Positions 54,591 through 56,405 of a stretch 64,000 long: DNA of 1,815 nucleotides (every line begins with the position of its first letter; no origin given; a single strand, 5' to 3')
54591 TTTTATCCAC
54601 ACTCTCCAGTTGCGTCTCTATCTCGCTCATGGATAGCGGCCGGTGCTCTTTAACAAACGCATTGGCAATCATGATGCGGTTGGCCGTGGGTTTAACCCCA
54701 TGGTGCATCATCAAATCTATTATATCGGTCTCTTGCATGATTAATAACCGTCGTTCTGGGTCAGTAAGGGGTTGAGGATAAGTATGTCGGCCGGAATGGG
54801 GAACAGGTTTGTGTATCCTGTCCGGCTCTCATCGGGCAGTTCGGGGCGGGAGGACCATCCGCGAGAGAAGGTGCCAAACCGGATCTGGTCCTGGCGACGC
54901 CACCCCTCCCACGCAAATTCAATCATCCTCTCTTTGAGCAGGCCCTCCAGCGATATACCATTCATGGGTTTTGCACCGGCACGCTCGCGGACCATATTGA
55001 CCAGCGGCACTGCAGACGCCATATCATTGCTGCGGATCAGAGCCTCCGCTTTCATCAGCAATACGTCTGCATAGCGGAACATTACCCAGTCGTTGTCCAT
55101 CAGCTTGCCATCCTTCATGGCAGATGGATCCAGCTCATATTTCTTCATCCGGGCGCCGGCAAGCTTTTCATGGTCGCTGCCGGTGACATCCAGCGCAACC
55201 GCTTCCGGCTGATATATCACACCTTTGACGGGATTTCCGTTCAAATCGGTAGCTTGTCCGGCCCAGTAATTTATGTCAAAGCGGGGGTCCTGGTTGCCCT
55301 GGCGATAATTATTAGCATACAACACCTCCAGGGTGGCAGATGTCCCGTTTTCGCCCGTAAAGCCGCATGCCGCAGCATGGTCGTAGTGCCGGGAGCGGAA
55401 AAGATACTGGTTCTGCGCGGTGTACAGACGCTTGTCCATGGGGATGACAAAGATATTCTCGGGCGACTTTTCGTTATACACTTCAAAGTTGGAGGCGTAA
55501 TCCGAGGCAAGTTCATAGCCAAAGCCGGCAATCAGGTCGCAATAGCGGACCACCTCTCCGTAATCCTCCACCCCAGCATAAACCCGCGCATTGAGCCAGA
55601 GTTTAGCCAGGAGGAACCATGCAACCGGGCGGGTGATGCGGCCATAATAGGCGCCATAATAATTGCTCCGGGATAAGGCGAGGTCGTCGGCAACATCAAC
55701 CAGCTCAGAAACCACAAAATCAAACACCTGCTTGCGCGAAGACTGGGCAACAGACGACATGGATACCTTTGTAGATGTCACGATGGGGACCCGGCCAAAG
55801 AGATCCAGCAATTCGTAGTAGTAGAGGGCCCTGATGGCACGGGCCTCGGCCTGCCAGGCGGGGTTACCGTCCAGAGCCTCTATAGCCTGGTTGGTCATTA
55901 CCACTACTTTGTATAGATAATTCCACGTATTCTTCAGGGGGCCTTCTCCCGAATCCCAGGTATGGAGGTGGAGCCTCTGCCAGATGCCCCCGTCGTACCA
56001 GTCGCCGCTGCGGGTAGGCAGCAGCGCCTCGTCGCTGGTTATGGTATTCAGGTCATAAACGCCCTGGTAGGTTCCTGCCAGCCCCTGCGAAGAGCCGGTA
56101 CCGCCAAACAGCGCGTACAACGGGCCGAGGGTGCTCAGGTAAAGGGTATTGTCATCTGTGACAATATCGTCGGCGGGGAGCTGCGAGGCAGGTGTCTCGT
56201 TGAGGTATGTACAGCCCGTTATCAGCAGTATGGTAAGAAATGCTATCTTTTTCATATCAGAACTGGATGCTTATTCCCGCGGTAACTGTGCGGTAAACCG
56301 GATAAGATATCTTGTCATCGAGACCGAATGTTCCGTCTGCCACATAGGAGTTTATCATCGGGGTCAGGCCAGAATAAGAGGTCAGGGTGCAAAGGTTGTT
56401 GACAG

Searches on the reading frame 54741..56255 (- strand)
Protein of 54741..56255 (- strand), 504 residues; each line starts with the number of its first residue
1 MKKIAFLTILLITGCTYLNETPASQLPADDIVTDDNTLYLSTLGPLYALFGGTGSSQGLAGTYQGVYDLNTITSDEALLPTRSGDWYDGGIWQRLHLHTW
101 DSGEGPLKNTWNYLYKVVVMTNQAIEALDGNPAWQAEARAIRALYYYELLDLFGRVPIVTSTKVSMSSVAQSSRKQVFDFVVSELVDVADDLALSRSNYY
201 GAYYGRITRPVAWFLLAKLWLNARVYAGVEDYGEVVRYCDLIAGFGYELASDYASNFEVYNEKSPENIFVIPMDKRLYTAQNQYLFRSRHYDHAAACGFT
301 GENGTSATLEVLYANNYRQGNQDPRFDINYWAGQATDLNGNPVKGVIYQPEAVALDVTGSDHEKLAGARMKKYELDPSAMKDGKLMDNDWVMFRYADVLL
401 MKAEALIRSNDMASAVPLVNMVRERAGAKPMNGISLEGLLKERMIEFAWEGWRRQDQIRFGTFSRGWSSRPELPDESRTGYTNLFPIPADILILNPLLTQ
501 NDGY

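Call 3: search_protein_families(library=pfam, proteins=[window:54741-56255:-])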
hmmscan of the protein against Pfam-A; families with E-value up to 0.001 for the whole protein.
window:54741-56255:- (504 aa): 3 families
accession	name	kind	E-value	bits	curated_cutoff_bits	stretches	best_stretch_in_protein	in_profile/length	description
PF07980.17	SusD_RagB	-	1.2e-25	91.3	23.1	1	313-504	70-297/297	SusD family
PF14322.12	SusD-like_3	-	4.3e-13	50.4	27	1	83-221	51-191/191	Starch-binding associating with outer membrane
PF12771.13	SusD-like_2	-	6.7e-05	22.3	27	0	109-187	59-145/415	Starch-binding associating with outer membrane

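Call 4: search_protein_families(library=ncbifam, proteins=[window:54741-56255:-])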
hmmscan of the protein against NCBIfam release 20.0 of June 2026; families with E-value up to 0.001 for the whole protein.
window:54741-56255:- (504 aa): 2 families
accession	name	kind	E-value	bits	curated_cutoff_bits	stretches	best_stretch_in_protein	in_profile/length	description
NF033071.0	SusD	exception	2.1e-48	164.9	725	2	56-261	69-275/558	starch-binding outer membrane lipoprotein SusD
NF033072.0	NanU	exception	3.6e-10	39.5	425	1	134-427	134-424/521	SusD family outer membrane lipoprotein NanU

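Call 16: find_homologous_proteins(query=window:54741-56255:-)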
Query window:54741-56255:- (504 aa): 6713 proteins with E <= 0.001 among 8000 candidates; the best 120 are listed.
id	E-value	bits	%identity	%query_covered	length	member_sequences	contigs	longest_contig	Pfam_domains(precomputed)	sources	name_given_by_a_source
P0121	0.0e+0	1094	93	100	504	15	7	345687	PF14322.13,PF07980.18,PF12771.14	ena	-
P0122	2.8e-295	998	86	100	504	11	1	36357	PF14322.13,PF07980.18,PF12771.14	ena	-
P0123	9.8e-290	980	84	100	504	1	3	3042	PF14322.13,PF07980.18,PF12771.14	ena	-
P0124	7.8e-289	977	83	100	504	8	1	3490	PF14322.13,PF07980.18,PF12771.14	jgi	jgi:hypothetical protein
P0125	4.0e-273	925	79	100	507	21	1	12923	PF14322.13,PF07980.18,PF12771.14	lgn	-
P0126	1.1e-266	904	77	100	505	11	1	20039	PF14322.13,PF07980.18,PF12771.14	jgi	jgi:hypothetical protein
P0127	8.5e-263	891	83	92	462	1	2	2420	PF14322.13,PF07980.18,PF12771.14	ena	-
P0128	8.2e-259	878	75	100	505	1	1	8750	PF14322.13,PF07980.18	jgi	-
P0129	7.0e-250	848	73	100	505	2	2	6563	PF14322.13,PF07980.18,PF12771.14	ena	-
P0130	2.7e-245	833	72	100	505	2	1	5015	PF14322.13,PF07980.18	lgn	-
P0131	1.1e-239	814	70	97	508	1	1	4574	PF14322.13,PF07980.18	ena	-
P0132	2.5e-227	774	67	100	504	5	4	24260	PF14322.13,PF07980.18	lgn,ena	-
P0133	5.2e-227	773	67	100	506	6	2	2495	PF14322.13,PF07980.18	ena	-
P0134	6.6e-225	766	66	100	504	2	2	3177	PF14322.13,PF07980.18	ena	-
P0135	7.7e-225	766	66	100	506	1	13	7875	PF14322.13,PF07980.18,PF12771.14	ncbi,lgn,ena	-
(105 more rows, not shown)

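Call 19: find_related_loci(query=A1, collection=genome_contigs, flank=10000)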
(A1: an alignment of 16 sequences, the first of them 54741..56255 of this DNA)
Query A1 (504 aa) in genome_contigs; peptide patterns used: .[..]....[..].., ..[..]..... (x = any residue, [..] = any of these).
599 stretches matched a pattern (row limit reached: there are more); 579 encode a relative of the query (tblastn E <= 1e-3); the best 80 are kept; 80 distinct loci.
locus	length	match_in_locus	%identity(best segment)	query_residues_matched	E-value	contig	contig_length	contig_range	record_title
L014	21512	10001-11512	92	1-504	0e+0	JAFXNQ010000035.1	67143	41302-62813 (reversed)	MAG: Bacteroidales bacterium isolate RGIG6579 Sheep_Reticulum.Co__c1634774, whole genome shotgun sequence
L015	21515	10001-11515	79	1-504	0e+0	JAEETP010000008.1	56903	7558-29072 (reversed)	MAG: Bacteroidales bacterium isolate Tb.RUG.408 NODE_1306_length_56903_cov_1.705245, whole genome shotgun sequence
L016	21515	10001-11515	78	1-504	0e+0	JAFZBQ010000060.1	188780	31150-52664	MAG: Bacteroidales bacterium isolate RGIG7619 Water_buffalos_Omasum-5__c642557, whole genome shotgun sequence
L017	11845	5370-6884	72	1-504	0e+0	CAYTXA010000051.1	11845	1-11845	MAG TPA_asm: uncultured Muribaculaceae bacterium isolate binchicken_co353_157 genome assembly, contig: NODE_12080_length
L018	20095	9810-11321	67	1-504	0e+0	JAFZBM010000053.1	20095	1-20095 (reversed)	MAG: Bacteroidales bacterium isolate RGIG7615 Water_buffalos_Omasum-5__c289869, whole genome shotgun sequence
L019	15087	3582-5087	64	1-504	0e+0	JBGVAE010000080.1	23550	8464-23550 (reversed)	MAG: Candidatus Cryptobacteroides sp. isolate ruminal_MAG_438 ruminal_MAG_438_contig_0080, whole genome shotgun sequence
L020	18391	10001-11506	65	1-504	0e+0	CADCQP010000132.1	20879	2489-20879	MAG: uncultured Bacteroidia bacterium isolate RUG14879 genome assembly, contig: RUG14879_asm_132, whole genome shotgun s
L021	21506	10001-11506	64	1-504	0e+0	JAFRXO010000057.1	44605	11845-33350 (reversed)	MAG: Bacteroidales bacterium isolate RGIG2889 Goat_Omasum.Co__c1692014, whole genome shotgun sequence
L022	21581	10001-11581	58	1-504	0e+0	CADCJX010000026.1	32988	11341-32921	MAG: uncultured Bacteroidia bacterium isolate RUG14710 genome assembly, contig: RUG14710_asm_26, whole genome shotgun se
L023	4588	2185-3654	58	14-504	0e+0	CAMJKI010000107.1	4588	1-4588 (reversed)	MAG: uncultured Bacteroidales bacterium isolate SRR12081303_bin.3_metaWRAP_v1.3_MAG genome assembly, contig: ERZ12289767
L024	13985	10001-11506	56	2-504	0e+0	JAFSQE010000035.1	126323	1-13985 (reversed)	MAG: Bacteroidales bacterium isolate RGIG3373 Goat_Reticulum.Co__c2242772, whole genome shotgun sequence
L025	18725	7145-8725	57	1-504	0e+0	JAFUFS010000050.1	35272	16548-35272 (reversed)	MAG: Bacteroidales bacterium isolate RGIG4453 Roe_deer_Omasum-4__c122889, whole genome shotgun sequence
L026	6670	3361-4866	56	2-504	0e+0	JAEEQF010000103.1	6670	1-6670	MAG: Bacteroidales bacterium isolate Tb.RUG.329 NODE_52922_length_6670_cov_3.568088, whole genome shotgun sequence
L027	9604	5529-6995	57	15-504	0e+0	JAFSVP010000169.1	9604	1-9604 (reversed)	MAG: Bacteroidales bacterium isolate RGIG3514 Goat_Rumen.Co__c2299520, whole genome shotgun sequence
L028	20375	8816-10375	58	13-504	1e-179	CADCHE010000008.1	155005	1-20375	MAG: uncultured Bacteroidia bacterium isolate RUG14648 genome assembly, contig: RUG14648_asm_8, whole genome shotgun seq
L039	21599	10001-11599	50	6-504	3e-166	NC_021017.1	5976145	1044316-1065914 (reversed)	Bacteroides xylanisolvens XB1A, complete sequence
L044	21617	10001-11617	51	1-504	7e-165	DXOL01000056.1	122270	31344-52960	MAG TPA_asm: Bacteroides thetaiotaomicron isolate HRGM_Genome_1397 HRGM_Genome_1397_56, whole genome shotgun sequence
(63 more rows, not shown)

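Call 32: search_solved_structures(query=window:54741-56255:-, max_evalue=0.00001)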
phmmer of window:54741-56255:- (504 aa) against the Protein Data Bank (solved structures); distinct sequences matched with E-value up to 0.00001: 23.
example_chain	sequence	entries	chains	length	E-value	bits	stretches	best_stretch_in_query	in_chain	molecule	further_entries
3jys_A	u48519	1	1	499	7.8e-32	113.9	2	46-267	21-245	SusD superfamily protein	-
3ck7_A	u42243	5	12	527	1.7e-27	99.6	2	54-266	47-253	SusD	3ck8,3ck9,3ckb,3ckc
9sjj_A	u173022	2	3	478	2.3e-24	89.3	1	135-504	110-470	SusD homolog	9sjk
9sje_B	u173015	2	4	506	2.6e-24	89.1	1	134-504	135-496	SusD homolog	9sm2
3otn_A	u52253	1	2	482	2.3e-15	59.6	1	133-504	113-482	SusD superfamily protein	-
3ihv_A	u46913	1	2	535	5.1e-15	58.4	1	134-465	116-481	SusD homolog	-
6gcz_A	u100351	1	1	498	1.4e-14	57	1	389-504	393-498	Starch-binding associating with outer membrane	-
3qnk_A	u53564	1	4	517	2.3e-14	56.3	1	386-460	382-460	Putative lipoprotein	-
7kv2_AAA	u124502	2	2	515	5.9e-13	51.6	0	386-462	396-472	RagB/SusD family nutrient uptake outer membrane protein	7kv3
3jq1_A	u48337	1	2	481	6.3e-12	48.2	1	131-504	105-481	SusD superfamily protein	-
5e76_A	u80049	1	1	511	2e-11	46.6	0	104-270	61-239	SusD-like protein BACOVA_02651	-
5e75_A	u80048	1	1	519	2.1e-11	46.5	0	104-270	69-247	SusD-like protein BACOVA_02651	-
5lx8_A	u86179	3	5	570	4e-10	42.3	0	380-431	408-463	SusD homolog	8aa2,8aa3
5t3r_A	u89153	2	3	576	4.6e-10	42.1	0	380-431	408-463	SusD homolog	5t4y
6z8i_A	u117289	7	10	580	4.7e-10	42.1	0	380-431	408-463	SusD homolog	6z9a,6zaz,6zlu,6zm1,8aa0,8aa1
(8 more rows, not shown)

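Call 66: search_protein_families(library=pfam, proteins=[L016:3875-7390:+, L039:66-2411:+, L039:2446-4770:+, L039:4770-6845:+, L044:4445-6889:+, L044:12436-13626:-])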
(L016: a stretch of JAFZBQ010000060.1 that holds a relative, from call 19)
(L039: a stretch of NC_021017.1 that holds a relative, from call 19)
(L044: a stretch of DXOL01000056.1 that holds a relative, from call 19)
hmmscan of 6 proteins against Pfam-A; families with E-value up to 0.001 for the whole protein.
L016:3875-7390:+ (1171 aa): 6 families
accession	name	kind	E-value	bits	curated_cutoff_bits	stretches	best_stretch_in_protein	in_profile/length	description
PF02368.24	Big_2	-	1.3e-108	355.5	22.8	8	534-611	2-79/79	Bacterial Ig-like domain (group 2)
PF01223.29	Endonuclease_NS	-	1.1e-40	140.1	23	1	937-1152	23-222/223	DNA/RNA non-specific endonuclease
PF22359.2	Big-like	-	1e-29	102.9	27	4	63-108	2-47/48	Bacterial Ig-like domain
PF21461.3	HL_N-beta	-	1.4e-07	31.6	27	0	232-259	17-44/57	Hyaluronate lyase, N-terminal beta-sheet domain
PF20578.4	aBig_2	-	4.5e-05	23.6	27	0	552-601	20-70/89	Atrophied bacterial Ig domain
PF13953.12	PapC_C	-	0.00015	22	27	0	150-194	19-65/66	PapC C-terminal domain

L039:66-2411:+ (781 aa): 5 families
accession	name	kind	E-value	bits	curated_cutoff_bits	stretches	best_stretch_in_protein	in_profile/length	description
PF22666.2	Glyco_hydro_2_N2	-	3.6e-41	141.4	27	1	2-128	46-167/167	Glycosyl hydrolase 2 galactose-binding domain-like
PF17786.7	Mannosidase_ig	-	4.4e-16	59.6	23.4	1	606-698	2-91/91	Mannosidase Ig/CBM-like domain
PF17753.7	Ig_mannosidase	-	5.2e-15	55.3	22.6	1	701-775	1-77/81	Ig-fold domain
PF00703.27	Glyco_hydro_2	-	6.7e-11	43.4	23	1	139-248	2-109/109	Glycosyl hydrolases family 2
PF02837.24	Glyco_hydro_2_N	-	0.00012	22.6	28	1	7-71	68-131/169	Glycosyl hydrolases family 2, sugar binding domain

L039:2446-4770:+ (774 aa): 6 families
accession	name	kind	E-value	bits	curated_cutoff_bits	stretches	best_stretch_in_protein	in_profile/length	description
PF00728.28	Glyco_hydro_20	-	4.6e-120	401.6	22.3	1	159-509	1-347/348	Glycosyl hydrolase family 20, catalytic domain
PF02838.20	Glyco_hydro_20b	-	1.9e-26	93.7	26.1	1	29-156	2-124/124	Glycosyl hydrolase family 20, domain 2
PF13287.12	Fn3_assoc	-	1.7e-18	66.9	23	1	558-613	1-58/59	Fn3 associated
PF13290.12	CHB_HEX_C_1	-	2.7e-16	59.7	22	1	555-610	9-66/67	Chitobiase/beta-hexosaminidase C-terminal domain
PF00754.31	F5_F8_type_C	-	9.7e-14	52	28.2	1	638-751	13-116/127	F5/8 type C domain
PF22633.2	F5_F8_type_C_2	-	2.9e-09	37.9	27.8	1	647-745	7-91/91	NedA-like, galactose-binding domain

L039:4770-6845:+ (691 aa): 4 families
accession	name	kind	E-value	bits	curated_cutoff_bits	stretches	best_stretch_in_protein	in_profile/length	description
PF00728.28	Glyco_hydro_20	-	9e-116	387.5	22.3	1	156-498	1-347/348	Glycosyl hydrolase family 20, catalytic domain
PF02838.20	Glyco_hydro_20b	-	1.2e-21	78.1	26.1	1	30-152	3-123/124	Glycosyl hydrolase family 20, domain 2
PF00754.31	F5_F8_type_C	-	4.7e-07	30.4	28.2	1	562-682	10-121/127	F5/8 type C domain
PF14845.11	Glycohydro_20b2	-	1.1e-05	26.6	27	1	83-134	75-130/130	beta-acetyl hexosaminidase like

L044:4445-6889:+ (814 aa): 7 families
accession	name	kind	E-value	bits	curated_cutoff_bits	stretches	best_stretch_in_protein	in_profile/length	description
PF13807.11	GNVR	-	4.9e-13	49.2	27.7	1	455-530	3-78/82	G-rich domain on putative tyrosine kinase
PF02706.20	Wzz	-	2.1e-09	38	25.5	1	16-114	1-91/91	Chain length determinant protein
PF13614.12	AAA_31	-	1.2e-08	35.5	27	1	600-730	2-137/177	AAA domain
PF10609.15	ParA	-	1.9e-08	34.5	27.1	1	599-654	3-58/246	NUBPL iron-transfer P-loop NTPase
PF01656.29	CbiA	-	3.4e-07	30.7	25.4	1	602-643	1-42/125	CobQ/CobB/MinD/ParA nucleotide binding domain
PF09140.17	MipZ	-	5.6e-05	23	20.7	1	601-719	2-107/262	ATPase MipZ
PF02374.21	ArsA_ATPase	-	0.00034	20.3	24.3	0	608-637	9-38/305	Anion-transporting ATPase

L044:12436-13626:- (396 aa): 6 families
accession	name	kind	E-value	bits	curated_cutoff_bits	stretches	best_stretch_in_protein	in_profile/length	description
PF01556.23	DnaJ_C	-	1.1e-45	155.8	26.6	1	140-357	1-152/152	DnaJ C terminal domain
PF00226.36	DnaJ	-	6.1e-28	97.2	27.8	1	6-68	1-63/63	DnaJ domain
PF00684.25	DnaJ_CXXCXGXG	-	2.1e-17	63.6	32.7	1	167-231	1-65/65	DnaJ central domain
PF17302.8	DUF5351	-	5.7e-05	23.7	27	0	179-192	15-28/29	Family of unknown function (DUF5351)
PF15777.11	Anti-TRAP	-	0.00063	20.1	32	0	165-197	11-46/59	Tryptophan RNA-binding attenuator protein inhibitory protein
PF21002.2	TMEM106_N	-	0.00097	20.1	24.5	0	181-199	54-72/91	Transmembrane protein 106 N-terminal region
